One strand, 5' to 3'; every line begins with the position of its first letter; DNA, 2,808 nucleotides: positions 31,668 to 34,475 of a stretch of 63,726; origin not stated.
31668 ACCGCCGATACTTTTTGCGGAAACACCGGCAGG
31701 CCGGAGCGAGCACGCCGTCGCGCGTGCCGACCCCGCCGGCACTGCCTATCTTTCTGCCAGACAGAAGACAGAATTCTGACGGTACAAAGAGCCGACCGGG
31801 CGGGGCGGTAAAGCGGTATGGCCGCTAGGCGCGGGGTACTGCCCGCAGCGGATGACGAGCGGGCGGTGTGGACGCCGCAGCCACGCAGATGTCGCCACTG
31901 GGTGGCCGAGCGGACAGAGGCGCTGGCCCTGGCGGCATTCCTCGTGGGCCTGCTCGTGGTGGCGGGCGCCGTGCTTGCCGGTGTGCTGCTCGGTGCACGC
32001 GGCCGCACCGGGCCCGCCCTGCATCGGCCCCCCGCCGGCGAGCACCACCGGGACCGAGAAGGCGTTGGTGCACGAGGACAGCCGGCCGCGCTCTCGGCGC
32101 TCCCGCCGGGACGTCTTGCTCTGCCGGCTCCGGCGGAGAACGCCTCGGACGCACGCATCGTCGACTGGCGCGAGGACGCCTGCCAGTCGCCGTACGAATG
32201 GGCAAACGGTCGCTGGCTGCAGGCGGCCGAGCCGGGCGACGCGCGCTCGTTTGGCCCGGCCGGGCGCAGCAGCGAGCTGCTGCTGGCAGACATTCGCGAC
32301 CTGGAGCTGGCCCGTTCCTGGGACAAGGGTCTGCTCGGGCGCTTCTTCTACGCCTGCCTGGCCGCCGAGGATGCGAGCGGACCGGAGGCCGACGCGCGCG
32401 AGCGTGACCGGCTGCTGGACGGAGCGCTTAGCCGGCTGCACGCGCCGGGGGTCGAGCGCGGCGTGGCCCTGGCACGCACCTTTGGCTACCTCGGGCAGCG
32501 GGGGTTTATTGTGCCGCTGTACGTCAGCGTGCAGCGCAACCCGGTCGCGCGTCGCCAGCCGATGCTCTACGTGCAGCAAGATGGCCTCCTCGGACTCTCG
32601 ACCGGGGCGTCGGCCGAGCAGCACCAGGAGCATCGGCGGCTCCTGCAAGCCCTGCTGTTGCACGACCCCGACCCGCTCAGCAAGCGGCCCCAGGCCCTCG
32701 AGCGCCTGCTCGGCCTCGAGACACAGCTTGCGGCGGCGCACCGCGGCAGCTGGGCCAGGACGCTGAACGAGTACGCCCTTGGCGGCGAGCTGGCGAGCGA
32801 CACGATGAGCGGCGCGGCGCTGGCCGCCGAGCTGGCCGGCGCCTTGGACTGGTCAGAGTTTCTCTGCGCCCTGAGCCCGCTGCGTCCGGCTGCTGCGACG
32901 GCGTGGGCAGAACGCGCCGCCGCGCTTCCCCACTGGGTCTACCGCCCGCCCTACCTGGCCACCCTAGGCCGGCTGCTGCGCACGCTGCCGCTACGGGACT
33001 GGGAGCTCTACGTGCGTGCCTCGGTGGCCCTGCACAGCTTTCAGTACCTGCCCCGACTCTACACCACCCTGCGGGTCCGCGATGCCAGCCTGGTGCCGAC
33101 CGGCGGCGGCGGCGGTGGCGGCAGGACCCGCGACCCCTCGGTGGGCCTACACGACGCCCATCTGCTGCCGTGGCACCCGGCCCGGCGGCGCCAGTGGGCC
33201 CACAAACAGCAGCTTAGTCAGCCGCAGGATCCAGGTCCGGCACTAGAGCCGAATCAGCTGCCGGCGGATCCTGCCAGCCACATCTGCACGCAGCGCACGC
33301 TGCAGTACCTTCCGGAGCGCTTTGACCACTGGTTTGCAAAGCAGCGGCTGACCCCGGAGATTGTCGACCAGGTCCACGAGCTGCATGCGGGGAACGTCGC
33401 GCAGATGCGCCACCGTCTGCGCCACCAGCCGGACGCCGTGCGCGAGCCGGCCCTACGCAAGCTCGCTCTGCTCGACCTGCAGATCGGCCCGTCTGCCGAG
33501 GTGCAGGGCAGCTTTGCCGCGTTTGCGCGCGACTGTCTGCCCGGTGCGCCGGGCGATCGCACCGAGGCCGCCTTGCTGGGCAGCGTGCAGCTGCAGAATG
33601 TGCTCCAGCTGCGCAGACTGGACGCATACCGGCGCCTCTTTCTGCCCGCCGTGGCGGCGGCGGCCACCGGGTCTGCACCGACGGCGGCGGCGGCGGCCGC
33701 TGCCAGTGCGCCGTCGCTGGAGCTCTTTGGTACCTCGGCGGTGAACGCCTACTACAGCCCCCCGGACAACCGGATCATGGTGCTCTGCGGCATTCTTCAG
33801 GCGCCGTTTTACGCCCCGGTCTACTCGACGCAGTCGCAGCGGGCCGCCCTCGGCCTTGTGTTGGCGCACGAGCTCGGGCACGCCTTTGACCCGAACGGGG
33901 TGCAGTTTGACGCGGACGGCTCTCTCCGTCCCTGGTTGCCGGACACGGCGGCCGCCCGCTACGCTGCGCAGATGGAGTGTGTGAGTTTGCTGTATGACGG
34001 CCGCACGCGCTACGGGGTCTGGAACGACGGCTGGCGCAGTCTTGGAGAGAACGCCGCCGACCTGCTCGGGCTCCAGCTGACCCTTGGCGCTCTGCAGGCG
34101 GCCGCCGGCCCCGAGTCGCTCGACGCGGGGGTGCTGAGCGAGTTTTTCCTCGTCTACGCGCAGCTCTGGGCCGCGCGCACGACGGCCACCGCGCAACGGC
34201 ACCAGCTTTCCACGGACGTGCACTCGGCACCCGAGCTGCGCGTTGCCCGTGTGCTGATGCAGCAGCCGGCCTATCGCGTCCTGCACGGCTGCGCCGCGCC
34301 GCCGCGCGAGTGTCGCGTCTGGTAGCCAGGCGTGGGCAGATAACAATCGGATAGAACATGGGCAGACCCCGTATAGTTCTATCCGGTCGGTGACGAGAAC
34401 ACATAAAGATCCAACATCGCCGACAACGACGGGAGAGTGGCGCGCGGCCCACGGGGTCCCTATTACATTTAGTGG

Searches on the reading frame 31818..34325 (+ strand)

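Call 13: search_protein_families(library=pfam, proteins=[window:31818-34325:+], max_evalue=0.01)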
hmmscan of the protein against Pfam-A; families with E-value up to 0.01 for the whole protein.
window:31818-34325:+ (835 aa): 2 families
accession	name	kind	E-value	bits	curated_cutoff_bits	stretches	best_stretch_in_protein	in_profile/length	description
PF01431.27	Peptidase_M13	-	1.3e-34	120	24.5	1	643-825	1-191/205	Peptidase family M13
PF05649.18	Peptidase_M13_N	-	1.2e-14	55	32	1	122-414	2-285/381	Peptidase family M13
